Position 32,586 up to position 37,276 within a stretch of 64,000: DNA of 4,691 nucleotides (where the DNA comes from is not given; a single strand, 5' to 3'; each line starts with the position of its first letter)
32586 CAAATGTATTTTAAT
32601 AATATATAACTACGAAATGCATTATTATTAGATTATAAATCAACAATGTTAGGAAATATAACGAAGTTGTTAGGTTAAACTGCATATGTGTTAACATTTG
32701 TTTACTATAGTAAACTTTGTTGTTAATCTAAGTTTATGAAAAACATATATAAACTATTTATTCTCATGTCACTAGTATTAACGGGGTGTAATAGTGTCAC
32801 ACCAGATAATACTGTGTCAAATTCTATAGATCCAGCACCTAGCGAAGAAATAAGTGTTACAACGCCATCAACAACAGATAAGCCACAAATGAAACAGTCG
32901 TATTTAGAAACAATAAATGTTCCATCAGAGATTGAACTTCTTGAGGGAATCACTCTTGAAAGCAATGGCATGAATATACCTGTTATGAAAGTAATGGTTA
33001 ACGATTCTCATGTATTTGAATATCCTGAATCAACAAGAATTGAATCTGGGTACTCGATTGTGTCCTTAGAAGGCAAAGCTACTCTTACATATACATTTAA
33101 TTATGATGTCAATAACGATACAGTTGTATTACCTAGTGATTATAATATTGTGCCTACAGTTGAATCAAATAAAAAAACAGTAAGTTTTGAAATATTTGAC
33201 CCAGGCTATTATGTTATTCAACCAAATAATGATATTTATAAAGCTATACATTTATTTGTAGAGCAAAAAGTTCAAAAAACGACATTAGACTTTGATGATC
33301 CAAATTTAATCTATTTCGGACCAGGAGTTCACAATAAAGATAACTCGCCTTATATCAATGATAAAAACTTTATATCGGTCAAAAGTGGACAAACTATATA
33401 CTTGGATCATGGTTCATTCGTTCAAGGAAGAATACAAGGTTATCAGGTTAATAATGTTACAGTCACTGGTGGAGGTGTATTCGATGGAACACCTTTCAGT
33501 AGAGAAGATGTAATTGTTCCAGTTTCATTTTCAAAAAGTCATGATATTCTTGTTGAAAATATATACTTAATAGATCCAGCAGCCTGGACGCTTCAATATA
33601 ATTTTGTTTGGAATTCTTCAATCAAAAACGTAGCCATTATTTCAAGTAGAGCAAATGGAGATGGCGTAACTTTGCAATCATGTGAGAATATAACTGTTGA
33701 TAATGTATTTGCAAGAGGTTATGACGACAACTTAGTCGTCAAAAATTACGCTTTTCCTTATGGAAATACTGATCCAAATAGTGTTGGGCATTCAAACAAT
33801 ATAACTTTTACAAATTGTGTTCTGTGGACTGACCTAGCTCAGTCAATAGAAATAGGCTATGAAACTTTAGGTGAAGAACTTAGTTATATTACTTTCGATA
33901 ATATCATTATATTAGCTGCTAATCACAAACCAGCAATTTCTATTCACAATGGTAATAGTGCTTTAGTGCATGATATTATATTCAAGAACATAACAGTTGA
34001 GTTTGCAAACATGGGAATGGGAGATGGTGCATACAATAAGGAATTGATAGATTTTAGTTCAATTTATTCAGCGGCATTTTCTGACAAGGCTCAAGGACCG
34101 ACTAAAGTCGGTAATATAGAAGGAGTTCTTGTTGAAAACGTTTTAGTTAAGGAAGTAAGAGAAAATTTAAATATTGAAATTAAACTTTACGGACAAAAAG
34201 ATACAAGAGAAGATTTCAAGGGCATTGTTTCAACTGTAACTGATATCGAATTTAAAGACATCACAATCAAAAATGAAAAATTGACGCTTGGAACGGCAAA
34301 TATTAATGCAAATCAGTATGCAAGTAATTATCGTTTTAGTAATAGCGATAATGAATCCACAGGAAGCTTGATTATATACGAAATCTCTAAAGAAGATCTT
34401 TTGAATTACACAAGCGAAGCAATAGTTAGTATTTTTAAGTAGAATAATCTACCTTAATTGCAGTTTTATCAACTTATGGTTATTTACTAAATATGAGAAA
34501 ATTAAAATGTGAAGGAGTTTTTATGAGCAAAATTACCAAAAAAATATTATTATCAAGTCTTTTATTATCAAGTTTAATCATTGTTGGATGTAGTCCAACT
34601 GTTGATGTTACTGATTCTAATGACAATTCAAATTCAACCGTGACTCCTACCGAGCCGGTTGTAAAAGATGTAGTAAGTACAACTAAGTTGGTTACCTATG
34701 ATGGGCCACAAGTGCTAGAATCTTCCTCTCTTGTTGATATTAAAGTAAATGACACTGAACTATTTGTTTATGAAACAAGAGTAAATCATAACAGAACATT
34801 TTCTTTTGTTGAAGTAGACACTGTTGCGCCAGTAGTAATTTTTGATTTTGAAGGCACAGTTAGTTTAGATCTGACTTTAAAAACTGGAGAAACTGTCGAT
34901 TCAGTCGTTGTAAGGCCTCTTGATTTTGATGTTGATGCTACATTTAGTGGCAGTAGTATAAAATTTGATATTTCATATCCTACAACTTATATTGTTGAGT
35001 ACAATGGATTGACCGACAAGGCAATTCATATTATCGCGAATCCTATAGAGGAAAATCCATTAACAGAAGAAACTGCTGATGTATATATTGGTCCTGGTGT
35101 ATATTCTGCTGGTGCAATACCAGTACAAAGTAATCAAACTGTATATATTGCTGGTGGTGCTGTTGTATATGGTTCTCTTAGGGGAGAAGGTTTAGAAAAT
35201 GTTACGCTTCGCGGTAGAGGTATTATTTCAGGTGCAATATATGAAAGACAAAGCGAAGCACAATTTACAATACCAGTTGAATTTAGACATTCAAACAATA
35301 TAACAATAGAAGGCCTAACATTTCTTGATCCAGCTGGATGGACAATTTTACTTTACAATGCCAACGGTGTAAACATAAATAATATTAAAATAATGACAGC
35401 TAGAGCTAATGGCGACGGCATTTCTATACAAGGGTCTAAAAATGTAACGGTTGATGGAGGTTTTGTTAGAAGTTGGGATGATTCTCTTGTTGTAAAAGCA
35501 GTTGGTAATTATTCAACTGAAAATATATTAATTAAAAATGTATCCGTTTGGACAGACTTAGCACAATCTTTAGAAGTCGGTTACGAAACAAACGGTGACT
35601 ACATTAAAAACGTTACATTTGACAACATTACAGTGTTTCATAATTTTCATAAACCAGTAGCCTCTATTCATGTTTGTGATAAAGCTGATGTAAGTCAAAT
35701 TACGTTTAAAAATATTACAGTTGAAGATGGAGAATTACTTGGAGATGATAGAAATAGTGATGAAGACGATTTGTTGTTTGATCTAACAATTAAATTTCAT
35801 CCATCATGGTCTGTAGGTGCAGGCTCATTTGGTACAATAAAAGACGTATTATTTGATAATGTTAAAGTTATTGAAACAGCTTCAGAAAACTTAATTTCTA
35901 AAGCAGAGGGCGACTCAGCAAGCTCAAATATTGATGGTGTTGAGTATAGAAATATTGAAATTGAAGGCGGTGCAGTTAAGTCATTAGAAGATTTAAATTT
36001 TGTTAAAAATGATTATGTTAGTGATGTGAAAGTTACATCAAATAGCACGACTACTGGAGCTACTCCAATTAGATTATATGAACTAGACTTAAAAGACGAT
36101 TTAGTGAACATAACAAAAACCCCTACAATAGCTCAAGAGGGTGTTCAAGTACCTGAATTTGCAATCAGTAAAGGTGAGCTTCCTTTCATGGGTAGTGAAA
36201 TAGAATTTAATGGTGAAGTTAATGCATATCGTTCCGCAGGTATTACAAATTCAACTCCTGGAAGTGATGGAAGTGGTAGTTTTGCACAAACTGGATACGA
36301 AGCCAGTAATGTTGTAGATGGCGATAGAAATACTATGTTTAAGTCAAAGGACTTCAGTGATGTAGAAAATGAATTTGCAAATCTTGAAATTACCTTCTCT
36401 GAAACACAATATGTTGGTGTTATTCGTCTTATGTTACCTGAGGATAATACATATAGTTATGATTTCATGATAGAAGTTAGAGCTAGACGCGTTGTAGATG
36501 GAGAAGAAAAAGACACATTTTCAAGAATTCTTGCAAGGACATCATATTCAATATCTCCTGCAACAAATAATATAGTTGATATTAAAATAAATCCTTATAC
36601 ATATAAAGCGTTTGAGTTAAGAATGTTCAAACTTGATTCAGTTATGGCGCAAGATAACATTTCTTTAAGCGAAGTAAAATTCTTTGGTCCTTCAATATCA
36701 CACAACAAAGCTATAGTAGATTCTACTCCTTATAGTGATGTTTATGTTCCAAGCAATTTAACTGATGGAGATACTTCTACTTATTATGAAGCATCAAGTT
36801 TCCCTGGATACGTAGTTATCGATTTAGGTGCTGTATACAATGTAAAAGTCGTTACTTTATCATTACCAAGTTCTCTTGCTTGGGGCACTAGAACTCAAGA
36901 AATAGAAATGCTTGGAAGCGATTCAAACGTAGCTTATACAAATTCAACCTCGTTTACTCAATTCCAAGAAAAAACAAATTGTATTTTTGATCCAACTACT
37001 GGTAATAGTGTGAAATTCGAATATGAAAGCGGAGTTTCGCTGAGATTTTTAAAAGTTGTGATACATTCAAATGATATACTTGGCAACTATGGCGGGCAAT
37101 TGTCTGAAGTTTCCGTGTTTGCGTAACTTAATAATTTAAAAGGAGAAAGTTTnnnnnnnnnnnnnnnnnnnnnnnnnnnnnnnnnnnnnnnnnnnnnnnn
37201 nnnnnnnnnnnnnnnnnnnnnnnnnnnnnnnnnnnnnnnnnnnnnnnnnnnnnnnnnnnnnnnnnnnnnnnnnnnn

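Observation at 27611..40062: Paralogous family of secreted surface proteins with repeated D-x-F-x-(G/N)-R modules; two are tail-anchored by a C-terminal TM helix plus basic tail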

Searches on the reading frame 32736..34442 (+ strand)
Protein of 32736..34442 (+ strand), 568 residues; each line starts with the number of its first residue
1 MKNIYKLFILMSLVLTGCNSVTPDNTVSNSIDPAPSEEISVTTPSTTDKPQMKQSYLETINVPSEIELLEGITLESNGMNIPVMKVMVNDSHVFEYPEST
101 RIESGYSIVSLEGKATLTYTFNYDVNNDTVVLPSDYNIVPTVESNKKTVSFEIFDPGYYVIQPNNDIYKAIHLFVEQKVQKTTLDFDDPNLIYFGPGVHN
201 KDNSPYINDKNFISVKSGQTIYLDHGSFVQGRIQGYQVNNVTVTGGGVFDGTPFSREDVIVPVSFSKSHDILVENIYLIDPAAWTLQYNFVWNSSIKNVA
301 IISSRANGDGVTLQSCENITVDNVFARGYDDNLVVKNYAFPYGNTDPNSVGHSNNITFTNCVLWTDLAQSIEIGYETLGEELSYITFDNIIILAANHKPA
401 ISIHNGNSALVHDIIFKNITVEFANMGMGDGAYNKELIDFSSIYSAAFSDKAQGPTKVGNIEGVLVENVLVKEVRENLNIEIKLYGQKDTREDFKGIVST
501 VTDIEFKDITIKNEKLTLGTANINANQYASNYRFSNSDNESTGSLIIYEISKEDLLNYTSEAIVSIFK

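Call 3: search_protein_families(library=pfam, proteins=[window:32736-34442:+], max_evalue=0.1)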
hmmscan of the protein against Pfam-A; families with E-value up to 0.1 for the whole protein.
window:32736-34442:+ (568 aa): 2 families
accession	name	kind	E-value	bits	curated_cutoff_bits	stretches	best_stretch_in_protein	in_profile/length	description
PF00295.23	Glyco_hydro_28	-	0.00014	21.5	22.9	1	230-375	50-172/324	Glycosyl hydrolases family 28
PF10358.15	NT-C2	-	0.026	14.6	25.2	1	474-532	54-108/143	N-terminal C2 in EEIG1 and EHBP1 proteins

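Call 44: search_solved_structures(query=window:32736-34442:+, max_evalue=0.01)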
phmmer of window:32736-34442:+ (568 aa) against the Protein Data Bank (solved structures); distinct sequences matched with E-value up to 0.01: 1.
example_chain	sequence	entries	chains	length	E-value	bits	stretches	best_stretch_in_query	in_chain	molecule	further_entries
3jur_A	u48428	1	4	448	0.0001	24.2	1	263-339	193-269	Exo-poly-alpha-D-galacturonosidase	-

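Call 89: search_protein_families(library=ncbifam, proteins=[window:32736-34442:+], max_evalue=0.00001)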
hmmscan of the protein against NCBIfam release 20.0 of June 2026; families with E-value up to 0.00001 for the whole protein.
window:32736-34442:+ (568 aa): 1 family
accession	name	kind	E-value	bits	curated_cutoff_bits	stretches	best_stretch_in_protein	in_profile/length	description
NF051861.1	PolglcturonPglBAgro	equivalog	1.1e-12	47.4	600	1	264-428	129-287/437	polygalacturonase PglB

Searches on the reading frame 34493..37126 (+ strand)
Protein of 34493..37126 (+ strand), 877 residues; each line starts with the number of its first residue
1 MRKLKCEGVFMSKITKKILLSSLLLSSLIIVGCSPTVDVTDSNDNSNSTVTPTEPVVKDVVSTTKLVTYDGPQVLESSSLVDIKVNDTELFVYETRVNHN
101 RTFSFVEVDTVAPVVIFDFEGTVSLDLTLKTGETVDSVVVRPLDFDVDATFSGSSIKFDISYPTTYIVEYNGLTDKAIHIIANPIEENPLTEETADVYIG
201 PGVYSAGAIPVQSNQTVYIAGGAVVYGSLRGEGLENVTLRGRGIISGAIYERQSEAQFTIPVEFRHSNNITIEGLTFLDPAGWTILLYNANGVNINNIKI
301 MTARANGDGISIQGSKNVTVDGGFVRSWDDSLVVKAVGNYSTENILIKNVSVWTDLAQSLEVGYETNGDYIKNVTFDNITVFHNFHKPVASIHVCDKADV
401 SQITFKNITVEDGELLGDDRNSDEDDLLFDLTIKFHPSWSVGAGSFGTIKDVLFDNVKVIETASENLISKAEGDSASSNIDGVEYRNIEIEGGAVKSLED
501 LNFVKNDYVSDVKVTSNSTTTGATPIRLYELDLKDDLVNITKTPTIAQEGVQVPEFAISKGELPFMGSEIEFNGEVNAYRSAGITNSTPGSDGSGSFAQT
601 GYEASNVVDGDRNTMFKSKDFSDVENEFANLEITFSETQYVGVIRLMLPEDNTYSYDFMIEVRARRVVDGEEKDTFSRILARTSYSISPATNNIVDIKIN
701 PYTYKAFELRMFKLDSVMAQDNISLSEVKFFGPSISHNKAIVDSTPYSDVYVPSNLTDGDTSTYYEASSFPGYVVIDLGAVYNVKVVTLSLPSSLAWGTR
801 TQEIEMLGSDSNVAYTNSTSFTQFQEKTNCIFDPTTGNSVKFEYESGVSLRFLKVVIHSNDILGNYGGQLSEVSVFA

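Call 3: search_protein_families(library=pfam, proteins=[window:34493-37126:+], max_evalue=0.1)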
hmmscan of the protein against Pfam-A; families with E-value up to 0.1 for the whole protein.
window:34493-37126:+ (877 aa): 5 families
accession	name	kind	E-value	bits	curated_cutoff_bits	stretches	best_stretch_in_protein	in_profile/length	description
PF00754.31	F5_F8_type_C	-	2.4e-12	47.5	28.2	1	743-859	4-114/127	F5/8 type C domain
PF22633.2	F5_F8_type_C_2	-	7.6e-12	46.1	27.8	1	755-841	1-90/91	NedA-like, galactose-binding domain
PF00295.23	Glyco_hydro_28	-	9.4e-11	41.8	22.9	1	259-412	91-242/324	Glycosyl hydrolases family 28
PF13229.12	Beta_helix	-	0.0028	17.7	25.9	1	263-412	4-136/158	Right handed beta helix region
PF24607.1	CBM_AftD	-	0.056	13.5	27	0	592-656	7-71/149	Arabinofuranosyltransferase D, third carbohydrate binding module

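Call 43: search_solved_structures(query=window:34493-37126:+, max_evalue=0.01)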
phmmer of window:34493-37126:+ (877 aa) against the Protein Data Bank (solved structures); distinct sequences matched with E-value up to 0.01: 3.
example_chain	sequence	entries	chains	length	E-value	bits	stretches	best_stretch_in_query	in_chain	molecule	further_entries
5olp_A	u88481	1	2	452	6.7e-06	27.7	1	262-376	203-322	Pectate lyase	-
1bhe_A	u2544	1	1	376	0.0007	21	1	262-380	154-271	POLYGALACTURONASE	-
3jur_A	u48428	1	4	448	0.0011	20.4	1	262-368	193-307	Exo-poly-alpha-D-galacturonosidase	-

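Call 89: search_protein_families(library=ncbifam, proteins=[window:34493-37126:+], max_evalue=0.00001)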
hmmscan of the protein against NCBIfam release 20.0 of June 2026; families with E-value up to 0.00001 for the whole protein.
window:34493-37126:+ (877 aa): 3 families
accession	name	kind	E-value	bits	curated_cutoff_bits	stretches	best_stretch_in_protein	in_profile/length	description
NF049898.1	RhamgalacuronBT4146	equivalog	4.5e-13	48.7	500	1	230-352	97-227/445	rhamnogalacturonidase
NF051861.1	PolglcturonPglBAgro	equivalog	8.1e-12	44.6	600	1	264-490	130-348/437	polygalacturonase PglB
NF049892.1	AlphdgalacturondseBT4155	equivalog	7.9e-08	31.4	800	1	262-386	209-338/454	alpha-d-galacturonidase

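Call 93: search_solved_structures(query=A5, max_evalue=0.01)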
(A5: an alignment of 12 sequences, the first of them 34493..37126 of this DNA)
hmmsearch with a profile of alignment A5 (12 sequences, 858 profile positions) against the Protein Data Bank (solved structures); distinct sequences matched with E-value up to 0.01: 13.
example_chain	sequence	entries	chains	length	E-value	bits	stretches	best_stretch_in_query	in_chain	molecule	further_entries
3jur_A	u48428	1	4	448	1.4e-13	53.3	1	255-333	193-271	Exo-poly-alpha-D-galacturonosidase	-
5olp_A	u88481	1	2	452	1.6e-09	39.8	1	255-344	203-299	Pectate lyase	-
4mxn_A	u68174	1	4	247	2.1e-07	32.8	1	188-318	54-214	Uncharacterized protein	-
1ogm_X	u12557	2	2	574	5.6e-07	31.4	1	187-256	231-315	DEXTRANASE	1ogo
2uve_A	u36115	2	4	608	3.6e-06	28.7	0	256-324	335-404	EXOPOLYGALACTURONASE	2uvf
4zz5_A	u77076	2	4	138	3.8e-05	25.4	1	723-857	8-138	Glucanase/chitosanase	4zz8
2rva_A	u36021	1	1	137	3.8e-05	25.3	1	723-857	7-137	Glucanase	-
4a42_A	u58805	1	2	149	0.00062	21.3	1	581-698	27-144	ALPHA-N-ACETYLGLUCOSAMINIDASE FAMILY PROTEIN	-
4lks_A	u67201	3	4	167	0.005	18.3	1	733-837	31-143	Glycosyl hydrolase, family 31/fibronectin type III domain protein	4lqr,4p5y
2v72_A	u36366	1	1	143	0.0051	18.3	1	587-673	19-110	EXO-ALPHA-SIALIDASE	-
8ikx_A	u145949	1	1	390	0.0079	17.7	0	222-328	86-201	Pectin lyase-like superfamily protein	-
4zxe_A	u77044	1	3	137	0.0083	17.6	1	723-857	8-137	Glucanase/Chitosanase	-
2rv9_A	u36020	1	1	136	0.0083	17.6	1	723-857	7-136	Glucanase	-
